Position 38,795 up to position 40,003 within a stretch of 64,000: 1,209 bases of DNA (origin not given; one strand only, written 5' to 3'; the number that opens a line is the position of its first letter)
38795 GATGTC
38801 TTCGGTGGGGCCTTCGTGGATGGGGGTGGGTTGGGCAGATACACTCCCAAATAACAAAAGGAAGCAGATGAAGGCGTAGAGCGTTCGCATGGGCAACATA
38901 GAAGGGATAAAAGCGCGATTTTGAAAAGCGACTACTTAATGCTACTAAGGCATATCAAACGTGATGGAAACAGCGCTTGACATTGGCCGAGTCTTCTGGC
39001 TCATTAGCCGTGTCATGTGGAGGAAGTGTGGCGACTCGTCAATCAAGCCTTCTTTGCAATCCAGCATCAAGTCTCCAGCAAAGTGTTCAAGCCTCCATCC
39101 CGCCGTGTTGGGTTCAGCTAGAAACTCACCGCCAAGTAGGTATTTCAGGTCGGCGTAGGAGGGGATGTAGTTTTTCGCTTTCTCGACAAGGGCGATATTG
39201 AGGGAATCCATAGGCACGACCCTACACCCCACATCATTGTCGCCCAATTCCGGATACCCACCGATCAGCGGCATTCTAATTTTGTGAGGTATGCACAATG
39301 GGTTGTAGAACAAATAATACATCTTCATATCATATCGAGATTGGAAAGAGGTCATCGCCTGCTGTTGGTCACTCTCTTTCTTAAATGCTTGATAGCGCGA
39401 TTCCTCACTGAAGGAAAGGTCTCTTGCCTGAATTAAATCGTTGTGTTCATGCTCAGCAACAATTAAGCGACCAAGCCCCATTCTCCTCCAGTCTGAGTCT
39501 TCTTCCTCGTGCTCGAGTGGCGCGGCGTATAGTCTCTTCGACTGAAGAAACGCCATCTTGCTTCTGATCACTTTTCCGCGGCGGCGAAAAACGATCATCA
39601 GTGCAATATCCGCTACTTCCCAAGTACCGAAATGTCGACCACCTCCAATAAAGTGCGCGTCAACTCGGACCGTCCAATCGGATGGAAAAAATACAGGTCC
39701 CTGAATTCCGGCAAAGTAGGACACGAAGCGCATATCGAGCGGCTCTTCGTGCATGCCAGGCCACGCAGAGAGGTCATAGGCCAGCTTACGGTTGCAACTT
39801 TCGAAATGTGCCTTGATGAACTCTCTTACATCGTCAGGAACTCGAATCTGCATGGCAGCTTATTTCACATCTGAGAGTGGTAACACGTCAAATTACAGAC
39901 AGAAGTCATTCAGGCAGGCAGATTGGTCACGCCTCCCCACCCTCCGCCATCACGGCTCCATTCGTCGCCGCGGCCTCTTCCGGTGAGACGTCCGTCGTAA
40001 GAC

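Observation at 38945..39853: AT-richer orphan 302-aa ORF with a nuclease-like motif beside the TA cassette: candidate uncharacterised defence or accessory gene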

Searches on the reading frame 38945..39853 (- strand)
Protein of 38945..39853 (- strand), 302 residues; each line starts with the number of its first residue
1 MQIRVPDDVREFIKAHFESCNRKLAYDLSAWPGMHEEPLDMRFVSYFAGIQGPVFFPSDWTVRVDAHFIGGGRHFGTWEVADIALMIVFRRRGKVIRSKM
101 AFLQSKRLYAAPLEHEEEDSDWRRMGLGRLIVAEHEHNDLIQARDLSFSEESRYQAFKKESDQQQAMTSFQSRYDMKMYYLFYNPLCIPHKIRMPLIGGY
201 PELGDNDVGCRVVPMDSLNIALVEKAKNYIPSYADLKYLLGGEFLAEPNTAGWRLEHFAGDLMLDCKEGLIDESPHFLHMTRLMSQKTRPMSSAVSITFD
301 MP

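Call 3: search_protein_families(library=pfam, proteins=[window:38945-39853:-], max_evalue=1)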
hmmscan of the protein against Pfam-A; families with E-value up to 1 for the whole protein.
window:38945-39853:- (302 aa): 0 families

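Call 4: search_protein_families(library=padloc, proteins=[window:38945-39853:-], max_evalue=1)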
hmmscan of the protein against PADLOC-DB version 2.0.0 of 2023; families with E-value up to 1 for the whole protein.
window:38945-39853:- (302 aa): 0 families

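Call 5: search_protein_families(library=ncbifam, proteins=[window:38945-39853:-], max_evalue=1)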
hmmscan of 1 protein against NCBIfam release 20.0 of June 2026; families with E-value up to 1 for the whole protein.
window:38945-39853:- (302 aa): 0 families

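Call 6: search_solved_structures(query=window:38945-39853:-, max_evalue=10)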
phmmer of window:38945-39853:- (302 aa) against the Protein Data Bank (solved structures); distinct sequences matched with E-value up to 10: 0.

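Call 7: find_homologous_proteins(query=window:38945-39853:-, max_evalue=0.001)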
Query window:38945-39853:- (302 aa): 168 proteins with E <= 0.001 among 544 candidates; the best 120 are listed.
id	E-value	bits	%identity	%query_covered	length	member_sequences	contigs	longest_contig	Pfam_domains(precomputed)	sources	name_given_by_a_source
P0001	4.5e-207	704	100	100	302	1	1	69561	-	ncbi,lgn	-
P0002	5.6e-146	504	72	100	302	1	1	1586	-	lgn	-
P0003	1.9e-138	479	69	100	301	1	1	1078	-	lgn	-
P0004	9.1e-124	431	62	100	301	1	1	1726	-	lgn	-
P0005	4.0e-121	422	62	99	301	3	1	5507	-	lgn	-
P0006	1.3e-120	420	62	100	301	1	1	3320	-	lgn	-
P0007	9.6e-118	411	59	100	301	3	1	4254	-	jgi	jgi:hypothetical protein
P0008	1.3e-117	411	61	99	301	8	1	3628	-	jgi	-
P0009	5.5e-117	409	60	100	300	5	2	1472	-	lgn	-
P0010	3.2e-115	403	58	99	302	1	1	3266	-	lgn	-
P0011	4.7e-113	396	58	99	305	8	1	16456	-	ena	-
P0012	2.7e-112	393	56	100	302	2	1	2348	-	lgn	-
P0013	3.2e-112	393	56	99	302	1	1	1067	-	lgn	-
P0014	2.0e-111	390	56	100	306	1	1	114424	-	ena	-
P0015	4.4e-111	389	56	100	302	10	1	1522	-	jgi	jgi:hypothetical protein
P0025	1.4e-107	378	54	100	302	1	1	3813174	-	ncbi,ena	-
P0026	1.4e-107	378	54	99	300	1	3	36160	-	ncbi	-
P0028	1.5e-106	374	55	99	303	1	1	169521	-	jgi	jgi:hypothetical protein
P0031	1.4e-105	371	52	99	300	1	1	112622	-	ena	-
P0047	2.6e-102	360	55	97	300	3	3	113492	-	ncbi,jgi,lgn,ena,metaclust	metaclust:\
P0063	7.5e-99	349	52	98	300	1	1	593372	-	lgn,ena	-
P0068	1.5e-97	345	50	100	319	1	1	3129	-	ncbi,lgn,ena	-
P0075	1.3e-94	335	52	100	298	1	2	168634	-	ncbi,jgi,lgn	ncbi:MAG: hypothetical protein AAFR91_00085 [Pseudomonadota bacterium]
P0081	1.2e-93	332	51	99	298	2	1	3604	-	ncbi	-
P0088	1.6e-92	328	49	98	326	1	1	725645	-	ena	-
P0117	3.6e-86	307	46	98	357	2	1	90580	-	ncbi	ncbi:MAG: hypothetical protein ACJAV1_000080 [Paraglaciecola sp.]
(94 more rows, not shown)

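Call 9: search_protein_families(library=phrogs, proteins=[window:38945-39853:-], max_evalue=1)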
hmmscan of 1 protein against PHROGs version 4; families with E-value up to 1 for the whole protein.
window:38945-39853:- (302 aa): 0 families

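Call 13: find_related_loci(query=A1, collection=genome_contigs, flank=8000)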
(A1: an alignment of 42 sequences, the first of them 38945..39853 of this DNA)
Query A1 (302 aa) in genome_contigs; peptide patterns used: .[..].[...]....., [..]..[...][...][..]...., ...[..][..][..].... (x = any residue, [..] = any of these).
72 stretches matched a pattern; 17 encode a relative of the query (tblastn E <= 1e-3); 17 distinct loci.
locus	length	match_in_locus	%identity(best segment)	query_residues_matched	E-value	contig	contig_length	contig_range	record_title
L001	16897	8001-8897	57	2-301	4e-117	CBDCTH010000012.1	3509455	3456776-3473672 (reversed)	MAG: Gammaproteobacteria bacterium isolate a8af13e8-0241-4292-a4be-8c867e9427f0 genome assembly, contig: contig_12, whol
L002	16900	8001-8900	54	1-301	9e-116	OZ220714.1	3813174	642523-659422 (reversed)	MAG: Gammaproteobacteria bacterium isolate 1a8f7f40-8cb6-4f94-a6e0-ecd99667d799 genome assembly, chromosome: 1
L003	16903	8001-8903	55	1-302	2e-116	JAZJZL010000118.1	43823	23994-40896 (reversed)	MAG: Bacteroidota bacterium isolate ADI_H2L1_1_122_18_3-bin021 ADIH2L11_B021_0_000000000118, whole genome shotgun sequen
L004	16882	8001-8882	53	5-300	6e-109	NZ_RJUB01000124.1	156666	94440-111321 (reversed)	Ferruginibacter sp. HRS2-29 jcf7180000032146, whole genome shotgun sequence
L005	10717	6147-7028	51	5-300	4e-101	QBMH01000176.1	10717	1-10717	MAG: Leptolyngbya sp. isolate ULC077bin1 scaffold176_size10717, whole genome shotgun sequence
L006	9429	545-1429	49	5-301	6e-99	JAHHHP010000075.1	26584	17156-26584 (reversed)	MAG: Myxacorys chilensis ATA2-1-KO14 scaffold_94_c1, whole genome shotgun sequence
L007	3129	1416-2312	50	1-301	3e-100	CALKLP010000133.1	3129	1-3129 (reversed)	MAG: uncultured Verrucomicrobiales bacterium isolate B3_Bin_MAXBIN__030_sub_1 genome assembly, contig: c_000000914694, w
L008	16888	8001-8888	48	3-301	1e-97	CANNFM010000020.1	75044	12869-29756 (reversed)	uncultured Aquimarina sp. isolate 2-156.fasta genome assembly, contig: NODE_20, whole genome shotgun sequence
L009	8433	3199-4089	45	3-302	2e-88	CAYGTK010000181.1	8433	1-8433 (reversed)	MAG TPA_asm: uncultured Chitinophagaceae bacterium isolate ERP117304_co3_226 genome assembly, contig: NODE_11991_length_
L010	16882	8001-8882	45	5-300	3e-87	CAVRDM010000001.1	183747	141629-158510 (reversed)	MAG: uncultured Acidobacteriota bacterium isolate MFD03346.bin.1.82 genome assembly, contig: contig_13744, whole genome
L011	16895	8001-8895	51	3-301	6e-86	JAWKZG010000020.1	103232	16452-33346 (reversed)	MAG: Gammaproteobacteria bacterium isolate AC2.22 AC2.22.fa-20, whole genome shotgun sequence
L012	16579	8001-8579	51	3-196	1e-63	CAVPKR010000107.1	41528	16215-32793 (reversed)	MAG: Terriglobia bacterium isolate MFD10064.bin.2.14 genome assembly, contig: contig_53640, whole genome shotgun sequenc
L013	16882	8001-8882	36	5-302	9e-57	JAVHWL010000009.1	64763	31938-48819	MAG: Acidobacteriota bacterium isolate BP_24 scaffold_3892854, whole genome shotgun sequence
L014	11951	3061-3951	32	8-302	3e-51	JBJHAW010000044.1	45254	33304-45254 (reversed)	MAG: Planctomycetaceae bacterium isolate SF2967_J5348.vamb.020 NODE_923_length_45254_cov_1.591287, whole genome shotgun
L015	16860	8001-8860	44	12-300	1e-76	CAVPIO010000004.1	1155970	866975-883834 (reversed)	MAG: uncultured Chitinophagaceae bacterium isolate MFD00031.bin.1.201 genome assembly, contig: contig_49328, whole genom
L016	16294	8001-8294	54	5-102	2e-33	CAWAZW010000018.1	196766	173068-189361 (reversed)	MAG: Blastocatellia bacterium isolate MFD09206.bin.2.99 genome assembly, contig: contig_8590, whole genome shotgun seque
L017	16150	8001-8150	62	54-103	2e-16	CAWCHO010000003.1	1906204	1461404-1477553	MAG: uncultured Acidobacteriaceae bacterium isolate MFD09603.bin.1.193 genome assembly, contig: contig_2353, whole genom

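Call 15: search_protein_representatives(protein=window:38945-39853:-)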
Query: 302 residues. Proteins with E-value up to 0.001 (for the whole library): 376; up to 1e-10: 265; up to 1e-30: 89. The best 150 are listed.
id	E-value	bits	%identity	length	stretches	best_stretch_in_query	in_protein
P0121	6.8e-83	294.9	46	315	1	5-302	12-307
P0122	2.9e-82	292.8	49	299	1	1-300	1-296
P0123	6.7e-69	249.0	51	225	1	1-213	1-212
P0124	1.1e-66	241.8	50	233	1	70-301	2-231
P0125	2.0e-61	224.4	38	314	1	3-302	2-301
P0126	7.1e-60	219.3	37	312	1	5-302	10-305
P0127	2.8e-59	217.3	35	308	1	4-302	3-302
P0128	1.3e-57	211.9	36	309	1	1-302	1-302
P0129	1.0e-56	209.0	35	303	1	3-302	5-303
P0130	5.5e-55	203.3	35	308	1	5-302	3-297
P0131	7.0e-55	202.9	37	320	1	5-302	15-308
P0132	1.0e-54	202.4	37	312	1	3-302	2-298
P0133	1.2e-54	202.1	37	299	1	4-299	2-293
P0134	3.8e-54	200.5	37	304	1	6-300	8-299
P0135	5.7e-53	196.6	37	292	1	3-302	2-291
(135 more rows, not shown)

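Call 16: predict_structure(alignment_id=A1)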
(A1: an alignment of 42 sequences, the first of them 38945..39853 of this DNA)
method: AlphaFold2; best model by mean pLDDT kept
length: 302 residues; sequences in the alignment: 42
mean_pLDDT: 90.2   pTM: 0.90
mean pLDDT of the five models: 90.2, 89.5, 88.9, 88.4, 88.3
residues with pLDDT >= 90: 220; 70-90: 55; 50-70: 21; < 50: 6
segments of 3 or more residues with pLDDT < 50: 71-76
pLDDT, mean of each block of 10 residues (from residue 1): 91 98 98 92 95 96 87 53 94 92 97 81 63 84 96 96 92 92 98 91 95 98 98 98 93 97 93 84 73 90 94
secondary structure, 60 per line:
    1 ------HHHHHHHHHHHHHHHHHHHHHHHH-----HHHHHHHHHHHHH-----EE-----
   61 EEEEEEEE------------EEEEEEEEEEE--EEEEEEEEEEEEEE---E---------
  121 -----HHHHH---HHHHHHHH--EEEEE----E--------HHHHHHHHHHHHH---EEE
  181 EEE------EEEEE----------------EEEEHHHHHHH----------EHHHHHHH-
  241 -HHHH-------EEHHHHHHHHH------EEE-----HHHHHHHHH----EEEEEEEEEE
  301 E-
elements in order: H7-30 H36-48 E61-68 E81-91 E94-107 H126-130 H134-141 E144-148 H162-174 E178-183 E190-194 E211-214 H215-221 H233-239 H242-245 H255-263 E270-272 H278-286 E291-301

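Call 19: find_encoding_contigs(protein=P0001, flank=10000, max_places=3)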
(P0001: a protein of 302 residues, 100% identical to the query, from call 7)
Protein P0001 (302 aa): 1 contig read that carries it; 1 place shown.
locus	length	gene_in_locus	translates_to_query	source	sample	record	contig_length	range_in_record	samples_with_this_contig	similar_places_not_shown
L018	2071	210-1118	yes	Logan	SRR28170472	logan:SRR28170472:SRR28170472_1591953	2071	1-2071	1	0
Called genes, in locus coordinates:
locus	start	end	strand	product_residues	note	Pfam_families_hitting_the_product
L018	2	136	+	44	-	?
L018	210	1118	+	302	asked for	-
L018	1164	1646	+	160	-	PF13577:SnoaL_4 (weak), PF14534:DUF4440, PF12680:SnoaL_2 (weak)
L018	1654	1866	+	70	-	-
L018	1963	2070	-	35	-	?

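Call 20: fold_search(model_id=the predicted structure, library=pdb)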
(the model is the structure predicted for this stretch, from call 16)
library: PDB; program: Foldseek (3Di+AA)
matches with E <= 10: 165; with E <= 0.001: 0
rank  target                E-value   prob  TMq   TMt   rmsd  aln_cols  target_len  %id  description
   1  7p43_A                5.8e-01  0.06  0.08  0.04  15.8        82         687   10  Structure of CgGBE in complex with maltotriose (released 2022-07-27)
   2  2wcw_C                7.4e-01  0.21  0.21  0.47   8.1       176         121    9  1.6A resolution structure of Archaeoglobus fulgidus Hjc, a Holliday junction resolvase from an archaeal hyperthermophi (released 2009-03-24)
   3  2wj0_A                1.1e+00  0.21  0.20  0.43   7.5       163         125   12  Crystal structures of Holliday junction resolvases from Archaeoglobus fulgidus bound to DNA substrate (released 2009-05-26)
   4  2wiw_A                1.4e+00  0.11  0.19  0.42  10.9       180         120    9  Crystal structures of Holliday junction resolvases from Archaeoglobus fulgidus bound to DNA substrate (released 2009-05-26)
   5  2wcw_D                1.5e+00  0.18  0.16  0.35   5.8        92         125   11  1.6A resolution structure of Archaeoglobus fulgidus Hjc, a Holliday junction resolvase from an archaeal hyperthermophi (released 2009-03-24)
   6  2wcw_B                1.6e+00  0.16  0.18  0.40   7.7       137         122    9  1.6A resolution structure of Archaeoglobus fulgidus Hjc, a Holliday junction resolvase from an archaeal hyperthermophi (released 2009-03-24)
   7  4gic_A                1.6e+00  0.02  0.07  0.06  20.2        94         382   11  Crystal Structure Of a Putative Histidinol dehydrogenase (Target PSI-014034) from Methylococcus capsulatus (released 2012-08-22)
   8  9dd0_D                1.7e+00  0.08  0.11  0.24  13.3        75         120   11  Designed allosteric facilitated dissociation switch AS1 in complex state TH with methylated lysines, crystal #2 (released 2025-08-20)
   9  7jso_A                1.7e+00  0.03  0.09  0.06  14.3       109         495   16  P. syringae AldA Indole-3-Acetaldehyde Dehydrogenase C302A mutant in complex with NAD+ and IAA (released 2021-06-23)
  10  9iad_A                1.9e+00  0.01  0.13  0.08  18.3       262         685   12  Chroococcidiopsis thermalis Argonaute (CtAgo) bound to the 3' end of a guide DNA (released 2025-04-23)
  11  8bjd                  2.1e+00  0.03  0.09  0.12  21.9        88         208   15  Full length structure of LpMIP with bound inhibitor JK095 (released 2023-09-06)
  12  3fov                  2.1e+00  0.02  0.09  0.21  16.3       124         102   11  Crystal structure of protein RPA0323 of unknown function from Rhodopseudomonas palustris (released 2009-01-13)
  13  2zof_A                2.1e+00  0.01  0.09  0.07  18.9       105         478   10  Crystal structure of mouse carnosinase CN2 complexed with MN and bestatin (released 2008-06-10)
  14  2wiw_B                2.2e+00  0.10  0.20  0.41   8.3       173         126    9  Crystal structures of Holliday junction resolvases from Archaeoglobus fulgidus bound to DNA substrate (released 2009-05-26)
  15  7pt7_5                2.2e+00  0.03  0.10  0.06  14.6        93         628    9  Structure of MCM2-7 DH complexed with Cdc7-Dbf4 in the presence of ADP:BeF3, state I (released 2022-06-08)
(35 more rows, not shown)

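Call 21: fold_search(model_id=the predicted structure, library=viral)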
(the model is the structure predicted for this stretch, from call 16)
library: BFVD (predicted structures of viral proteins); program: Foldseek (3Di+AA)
matches with E <= 10: 177; with E <= 0.001: 0
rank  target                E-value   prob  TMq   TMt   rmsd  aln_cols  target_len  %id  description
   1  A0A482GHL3            3.3e-01  0.06  0.13  0.20  21.6       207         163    7  Uncharacterized protein [Escherichia phage vB_EcoM_Goslar]
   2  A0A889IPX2            7.8e-01  0.04  0.08  0.14  13.3        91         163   13  (no name in the UniProt tables at hand)
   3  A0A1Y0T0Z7            9.9e-01  0.13  0.11  0.20   7.6        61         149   11  Uncharacterized protein [Pseudomonas phage Noxifer]
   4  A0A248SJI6            9.9e-01  0.03  0.10  0.10  18.3       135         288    6  (no name in the UniProt tables at hand)
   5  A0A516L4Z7            1.3e+00  0.13  0.14  0.25  11.7       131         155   11  (no name in the UniProt tables at hand)
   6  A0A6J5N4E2            1.3e+00  0.08  0.17  0.25  16.2       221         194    6  Uncharacterized protein [uncultured Caudovirales phage]
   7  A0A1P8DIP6            1.5e+00  0.01  0.06  0.07  26.5       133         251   15  (no name in the UniProt tables at hand)
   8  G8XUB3                1.6e+00  0.08  0.11  0.12   7.5        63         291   11  Protein UL38 [Aotine betaherpesvirus 1]
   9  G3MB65                1.9e+00  0.12  0.17  0.29   9.5       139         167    9  Gp685 [Bacillus phage G]
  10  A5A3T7                2.0e+00  0.03  0.08  0.12  18.0        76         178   17  (no name in the UniProt tables at hand)
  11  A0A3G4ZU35            2.0e+00  0.02  0.08  0.06  32.9        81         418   10  Uncharacterized protein [Edafosvirus sp.]
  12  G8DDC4                2.2e+00  0.06  0.18  0.32  18.7       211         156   12  (no name in the UniProt tables at hand)
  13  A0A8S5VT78            2.3e+00  0.02  0.10  0.11  19.2       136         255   12  (no name in the UniProt tables at hand)
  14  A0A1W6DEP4            2.5e+00  0.06  0.11  0.09   8.4        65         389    9  U19 [Human betaherpesvirus 6]
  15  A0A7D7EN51            2.6e+00  0.18  0.16  0.44   3.6        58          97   14  (no name in the UniProt tables at hand)
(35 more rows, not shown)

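Call 22: find_encoding_contigs(protein=P0014, flank=8000, max_places=2)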
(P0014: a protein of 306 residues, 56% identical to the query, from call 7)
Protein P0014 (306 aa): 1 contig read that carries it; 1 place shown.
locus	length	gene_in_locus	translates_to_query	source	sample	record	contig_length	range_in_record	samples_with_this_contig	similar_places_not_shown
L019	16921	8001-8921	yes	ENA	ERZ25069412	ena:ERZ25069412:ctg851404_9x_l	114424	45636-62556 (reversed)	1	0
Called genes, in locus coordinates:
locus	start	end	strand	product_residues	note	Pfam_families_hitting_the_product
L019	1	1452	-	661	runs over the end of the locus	PF00580:UvrD-helicase, PF13245:AAA_19, PF13401:AAA_22 (faint), PF13538:UvrD_C_2 (faint), PF13361:UvrD_C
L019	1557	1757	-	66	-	PF14367:DUF4411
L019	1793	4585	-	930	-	PF01555:N6_N4_Mtase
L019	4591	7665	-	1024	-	PF04851:ResIII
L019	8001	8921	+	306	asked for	-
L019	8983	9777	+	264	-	PF07505:DUF5131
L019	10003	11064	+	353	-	PF22560:GMT-wHTH (faint)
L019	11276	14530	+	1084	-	PF13289:SIR2_2, PF25199:nSTAND_NTPase5, PF13428:TPR_14 (faint), PF13431:TPR_17 (faint), PF23914:TPR_CcmH_CycH (faint), PF07719:TPR_2 (faint), PF13174:TPR_6 (faint), PF13181:TPR_8 (faint), +2 more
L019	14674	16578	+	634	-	PF03235:GmrSD_N, PF07510:GmrSD_C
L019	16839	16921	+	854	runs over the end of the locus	PF07715:Plug, PF00593:TonB_dep_Rec_b-barrel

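Call 23: find_encoding_contigs(protein=P0028, flank=8000, max_places=2)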
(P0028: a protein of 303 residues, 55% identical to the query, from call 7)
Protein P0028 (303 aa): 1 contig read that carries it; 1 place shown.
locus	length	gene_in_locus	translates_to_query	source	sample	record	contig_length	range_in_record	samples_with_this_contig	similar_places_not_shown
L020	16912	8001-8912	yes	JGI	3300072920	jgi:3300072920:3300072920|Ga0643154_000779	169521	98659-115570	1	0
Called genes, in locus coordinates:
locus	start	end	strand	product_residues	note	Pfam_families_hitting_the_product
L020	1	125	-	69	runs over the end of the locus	-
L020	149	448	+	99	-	PF01545:Cation_efflux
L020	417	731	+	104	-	PF16916:ZT_dimer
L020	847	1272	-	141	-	PF02687:FtsX (weak)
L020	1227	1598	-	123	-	-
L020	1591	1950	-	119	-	-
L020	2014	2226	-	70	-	-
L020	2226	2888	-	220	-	PF12704:MacB_PCD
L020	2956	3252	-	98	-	-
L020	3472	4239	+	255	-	PF17761:DUF1016_N, PF06250:YhcG_C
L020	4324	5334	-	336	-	PF02899:Phage_int_SAM_1, PF00589:Phage_integrase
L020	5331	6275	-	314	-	PF00589:Phage_integrase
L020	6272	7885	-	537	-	PF00589:Phage_integrase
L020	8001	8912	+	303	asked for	-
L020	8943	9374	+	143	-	-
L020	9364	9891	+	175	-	-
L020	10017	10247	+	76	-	PF06250:YhcG_C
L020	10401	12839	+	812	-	PF17162:DUF5118, PF17148:DUF5117, PF16313:DUF4953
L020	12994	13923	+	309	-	PF01965:DJ-1_PfpI, PF00165:HTH_AraC (weak), PF12833:HTH_18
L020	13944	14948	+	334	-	PF00044:Gp_dh_N, PF02800:Gp_dh_C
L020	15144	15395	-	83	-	-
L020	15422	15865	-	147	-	-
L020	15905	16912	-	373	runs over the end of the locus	-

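Call 25: find_encoding_contigs(protein=P0031, flank=8000, max_places=2)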
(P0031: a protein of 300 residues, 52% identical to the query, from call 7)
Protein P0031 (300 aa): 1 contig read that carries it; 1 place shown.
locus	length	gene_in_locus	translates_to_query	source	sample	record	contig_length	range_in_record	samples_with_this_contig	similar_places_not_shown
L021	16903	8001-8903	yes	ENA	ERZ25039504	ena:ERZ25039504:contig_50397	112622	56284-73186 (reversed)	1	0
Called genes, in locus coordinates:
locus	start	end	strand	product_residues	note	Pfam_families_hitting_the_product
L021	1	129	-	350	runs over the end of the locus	PF03572:Peptidase_S41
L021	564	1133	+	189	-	PF00293:NUDIX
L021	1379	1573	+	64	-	-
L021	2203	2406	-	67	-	-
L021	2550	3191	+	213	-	PF00775:Dioxygenase_C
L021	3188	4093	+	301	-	-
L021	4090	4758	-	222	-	PF01168:Ala_racemase_N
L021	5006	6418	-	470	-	PF14706:Tnp_DNA_bind, PF01609:DDE_Tnp_1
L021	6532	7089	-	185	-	PF00441:Acyl-CoA_dh_1, PF22924:ACOX_C_alpha1 (weak), PF08028:Acyl-CoA_dh_2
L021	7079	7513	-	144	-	PF02771:Acyl-CoA_dh_N, PF02770:Acyl-CoA_dh_M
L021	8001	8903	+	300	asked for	-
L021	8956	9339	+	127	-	-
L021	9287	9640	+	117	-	-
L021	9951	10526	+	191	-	PF01872:RibD_C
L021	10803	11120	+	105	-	PF12840:HTH_20, PF01022:HTH_5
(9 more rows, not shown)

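Call 26: find_encoding_contigs(protein=P0047, flank=8000, max_places=3)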
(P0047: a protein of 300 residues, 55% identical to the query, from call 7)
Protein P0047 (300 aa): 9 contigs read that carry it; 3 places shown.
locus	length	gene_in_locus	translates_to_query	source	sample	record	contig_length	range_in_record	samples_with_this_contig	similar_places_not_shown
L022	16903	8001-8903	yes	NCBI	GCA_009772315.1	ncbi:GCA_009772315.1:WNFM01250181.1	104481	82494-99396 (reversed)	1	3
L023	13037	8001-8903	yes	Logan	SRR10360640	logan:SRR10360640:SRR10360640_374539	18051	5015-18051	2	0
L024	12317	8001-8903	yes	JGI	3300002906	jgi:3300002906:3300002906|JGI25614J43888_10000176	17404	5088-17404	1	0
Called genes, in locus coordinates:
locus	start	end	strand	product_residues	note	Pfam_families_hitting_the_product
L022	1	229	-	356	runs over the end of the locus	PF14022:DUF4238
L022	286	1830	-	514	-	PF18728:HEPN_AbiV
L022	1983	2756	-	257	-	PF18730:HEPN_Cthe2314 (faint)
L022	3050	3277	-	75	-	-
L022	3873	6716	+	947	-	PF07693:KAP_NTPase (weak), PF13191:AAA_16 (weak)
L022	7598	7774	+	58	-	-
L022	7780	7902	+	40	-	-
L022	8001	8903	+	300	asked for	-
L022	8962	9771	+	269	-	-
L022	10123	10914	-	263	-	PF05875:Ceramidase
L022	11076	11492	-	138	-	PF00892:EamA, PF00893:Multi_Drug_Res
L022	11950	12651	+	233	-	PF08843:AbiEii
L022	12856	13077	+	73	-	-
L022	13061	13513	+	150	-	PF08327:AHSA1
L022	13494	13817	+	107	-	PF01022:HTH_5, PF12840:HTH_20 (weak), PF13412:HTH_24 (weak), PF08279:HTH_11 (weak)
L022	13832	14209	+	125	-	PF20409:SnoaL_5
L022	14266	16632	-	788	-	PF08531:Bac_rhamnosid_N (weak), PF17389:Bac_rhamnosid6H, PF17390:Bac_rhamnosid_C (weak)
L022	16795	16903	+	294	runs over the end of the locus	PF12833:HTH_18, PF00165:HTH_AraC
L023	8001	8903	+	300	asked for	-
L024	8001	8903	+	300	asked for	-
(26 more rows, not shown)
